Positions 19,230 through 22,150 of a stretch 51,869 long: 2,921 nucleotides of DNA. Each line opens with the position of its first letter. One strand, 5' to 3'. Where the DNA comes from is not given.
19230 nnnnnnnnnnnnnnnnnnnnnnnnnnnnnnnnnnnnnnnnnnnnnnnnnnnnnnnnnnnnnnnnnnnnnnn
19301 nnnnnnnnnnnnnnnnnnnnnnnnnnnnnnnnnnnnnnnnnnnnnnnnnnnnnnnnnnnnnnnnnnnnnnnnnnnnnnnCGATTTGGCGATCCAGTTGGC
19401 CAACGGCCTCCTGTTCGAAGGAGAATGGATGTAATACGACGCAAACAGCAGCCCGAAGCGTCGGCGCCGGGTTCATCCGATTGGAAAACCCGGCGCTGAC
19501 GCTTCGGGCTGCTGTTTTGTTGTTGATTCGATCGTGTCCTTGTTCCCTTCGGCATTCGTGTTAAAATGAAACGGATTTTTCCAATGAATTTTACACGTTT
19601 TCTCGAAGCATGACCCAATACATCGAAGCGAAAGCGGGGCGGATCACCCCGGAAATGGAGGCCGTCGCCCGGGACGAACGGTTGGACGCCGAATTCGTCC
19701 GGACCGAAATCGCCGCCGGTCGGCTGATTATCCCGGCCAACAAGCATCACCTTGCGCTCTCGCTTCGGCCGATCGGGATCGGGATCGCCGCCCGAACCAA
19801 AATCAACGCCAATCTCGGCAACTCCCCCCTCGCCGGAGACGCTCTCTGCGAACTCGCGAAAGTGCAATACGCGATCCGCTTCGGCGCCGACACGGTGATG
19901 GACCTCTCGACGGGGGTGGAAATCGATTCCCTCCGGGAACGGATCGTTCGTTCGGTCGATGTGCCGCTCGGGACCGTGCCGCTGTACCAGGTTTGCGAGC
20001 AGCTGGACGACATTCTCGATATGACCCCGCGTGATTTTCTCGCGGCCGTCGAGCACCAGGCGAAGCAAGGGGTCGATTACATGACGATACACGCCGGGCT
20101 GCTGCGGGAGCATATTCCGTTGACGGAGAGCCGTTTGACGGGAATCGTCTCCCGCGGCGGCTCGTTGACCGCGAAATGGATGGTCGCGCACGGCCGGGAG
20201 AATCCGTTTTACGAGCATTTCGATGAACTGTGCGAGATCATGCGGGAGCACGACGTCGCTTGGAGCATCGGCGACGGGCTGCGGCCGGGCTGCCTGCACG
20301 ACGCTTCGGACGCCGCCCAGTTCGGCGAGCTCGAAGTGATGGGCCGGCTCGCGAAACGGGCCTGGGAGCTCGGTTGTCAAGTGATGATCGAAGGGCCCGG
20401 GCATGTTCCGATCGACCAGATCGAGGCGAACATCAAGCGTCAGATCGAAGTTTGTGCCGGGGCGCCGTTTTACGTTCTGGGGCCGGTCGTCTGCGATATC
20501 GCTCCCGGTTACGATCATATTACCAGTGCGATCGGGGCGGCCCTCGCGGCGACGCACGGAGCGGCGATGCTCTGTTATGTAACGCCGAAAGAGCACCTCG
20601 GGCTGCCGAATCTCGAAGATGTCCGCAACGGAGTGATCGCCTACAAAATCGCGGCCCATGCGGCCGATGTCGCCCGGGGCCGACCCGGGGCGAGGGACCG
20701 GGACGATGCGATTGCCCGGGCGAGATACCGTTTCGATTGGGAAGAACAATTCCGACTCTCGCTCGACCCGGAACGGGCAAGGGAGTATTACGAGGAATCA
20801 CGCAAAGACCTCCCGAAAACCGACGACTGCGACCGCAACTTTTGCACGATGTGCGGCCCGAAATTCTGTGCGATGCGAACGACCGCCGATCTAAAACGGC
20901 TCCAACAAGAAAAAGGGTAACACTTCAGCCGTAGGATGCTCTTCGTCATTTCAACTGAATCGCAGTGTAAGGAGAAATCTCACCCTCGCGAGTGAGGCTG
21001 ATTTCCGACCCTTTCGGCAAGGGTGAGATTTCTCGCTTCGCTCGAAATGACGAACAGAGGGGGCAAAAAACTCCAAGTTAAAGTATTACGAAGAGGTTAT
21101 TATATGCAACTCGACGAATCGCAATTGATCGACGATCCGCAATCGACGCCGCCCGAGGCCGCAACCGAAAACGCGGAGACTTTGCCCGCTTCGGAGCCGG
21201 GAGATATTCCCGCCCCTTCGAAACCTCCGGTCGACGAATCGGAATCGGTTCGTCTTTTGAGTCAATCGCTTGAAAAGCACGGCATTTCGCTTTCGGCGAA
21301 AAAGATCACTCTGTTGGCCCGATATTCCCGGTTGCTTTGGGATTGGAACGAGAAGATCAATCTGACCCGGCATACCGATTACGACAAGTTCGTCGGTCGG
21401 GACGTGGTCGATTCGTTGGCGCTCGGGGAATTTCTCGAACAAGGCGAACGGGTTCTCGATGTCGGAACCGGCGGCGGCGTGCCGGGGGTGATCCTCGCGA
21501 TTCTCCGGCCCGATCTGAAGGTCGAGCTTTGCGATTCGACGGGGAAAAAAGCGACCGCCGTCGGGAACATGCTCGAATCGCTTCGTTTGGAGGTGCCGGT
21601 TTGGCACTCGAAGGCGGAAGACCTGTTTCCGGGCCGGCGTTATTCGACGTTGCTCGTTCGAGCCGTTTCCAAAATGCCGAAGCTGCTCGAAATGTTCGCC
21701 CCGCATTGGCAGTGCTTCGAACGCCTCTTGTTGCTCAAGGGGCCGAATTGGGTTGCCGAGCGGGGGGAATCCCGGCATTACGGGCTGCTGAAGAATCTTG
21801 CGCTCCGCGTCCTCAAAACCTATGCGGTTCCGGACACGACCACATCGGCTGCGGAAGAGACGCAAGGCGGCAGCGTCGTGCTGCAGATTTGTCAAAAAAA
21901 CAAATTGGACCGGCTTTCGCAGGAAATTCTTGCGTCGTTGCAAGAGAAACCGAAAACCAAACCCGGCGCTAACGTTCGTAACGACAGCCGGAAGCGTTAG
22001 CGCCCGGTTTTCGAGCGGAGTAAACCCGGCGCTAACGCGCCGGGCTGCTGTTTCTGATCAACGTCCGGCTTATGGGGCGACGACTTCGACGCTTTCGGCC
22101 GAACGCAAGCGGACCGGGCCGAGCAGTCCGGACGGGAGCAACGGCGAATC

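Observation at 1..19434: One uninterrupted ORF of >19.4 kb (>6,452 aa) still open at the window edge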

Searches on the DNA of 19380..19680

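Call 88: search_rna_families(source=window, start=19380, end=19680, threshold=evalue, max_evalue=1)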
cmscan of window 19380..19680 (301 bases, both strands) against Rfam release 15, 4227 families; matches with E-value up to 1: 6.
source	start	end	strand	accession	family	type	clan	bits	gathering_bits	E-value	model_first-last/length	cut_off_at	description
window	19432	19535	-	RF02000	MIR1846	Gene; miRNA;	-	40.8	77.5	5.5e-07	1-110/110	no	MIR1846 microRNA precursor family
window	19443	19518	-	RF03240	MIR5534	Gene; miRNA;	-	40.3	79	1.4e-06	1-102/102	no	MIR5534 microRNA precursor family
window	19445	19515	-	RF00131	mir-30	Gene; miRNA;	-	26.3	50.2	0.00078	1-77/77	no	mir-30 microRNA precursor family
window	19450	19509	-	RF01035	mir-887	Gene; miRNA;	-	20.8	100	0.17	1-78/78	no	mir-887 microRNA precursor family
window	19441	19520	+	RF03847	mir-1538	Gene; miRNA;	-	18.5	78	0.34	1-58/58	no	mir-1538 microRNA precursor family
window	19451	19509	-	RF03847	mir-1538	Gene; miRNA;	-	18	78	0.47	1-58/58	no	mir-1538 microRNA precursor family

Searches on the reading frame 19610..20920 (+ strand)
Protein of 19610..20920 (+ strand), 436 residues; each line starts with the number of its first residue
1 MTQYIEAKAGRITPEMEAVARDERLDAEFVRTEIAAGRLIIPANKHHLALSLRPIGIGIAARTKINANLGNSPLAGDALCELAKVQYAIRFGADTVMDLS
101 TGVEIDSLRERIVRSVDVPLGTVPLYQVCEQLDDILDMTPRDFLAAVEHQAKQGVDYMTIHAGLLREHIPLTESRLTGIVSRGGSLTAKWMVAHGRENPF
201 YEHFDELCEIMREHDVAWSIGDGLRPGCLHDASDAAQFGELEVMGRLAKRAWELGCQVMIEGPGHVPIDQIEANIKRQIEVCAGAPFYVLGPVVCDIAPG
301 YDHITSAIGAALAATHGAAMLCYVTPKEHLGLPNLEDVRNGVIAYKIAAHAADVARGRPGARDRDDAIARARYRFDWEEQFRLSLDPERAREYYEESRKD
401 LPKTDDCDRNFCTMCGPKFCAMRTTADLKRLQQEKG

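Call 7: search_protein_families(library=pfam, proteins=[window:19610-20920:+], max_evalue=0.001)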
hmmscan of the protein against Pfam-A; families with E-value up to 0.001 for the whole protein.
window:19610-20920:+ (436 aa): 1 family
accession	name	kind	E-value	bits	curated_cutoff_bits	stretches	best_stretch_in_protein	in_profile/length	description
PF01964.24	ThiC_Rad_SAM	-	1.1e-183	611.3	25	1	2-425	1-418/420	Radical SAM ThiC family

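Call 9: find_encoding_contigs(protein=window:19610-20920:+, flank=10000, max_places=6)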
Protein window:19610-20920:+ (436 aa): no gene with exactly this product is on record in the collection.

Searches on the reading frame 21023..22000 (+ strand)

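Call 7: search_protein_families(library=pfam, proteins=[window:21023-22000:+], max_evalue=0.001)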
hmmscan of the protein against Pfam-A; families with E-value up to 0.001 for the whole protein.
window:21023-22000:+ (325 aa): 1 family
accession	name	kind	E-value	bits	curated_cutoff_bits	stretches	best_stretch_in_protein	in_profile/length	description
PF02527.21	GidB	-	9.1e-33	113.6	27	1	96-246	3-155/184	rRNA small subunit methyltransferase G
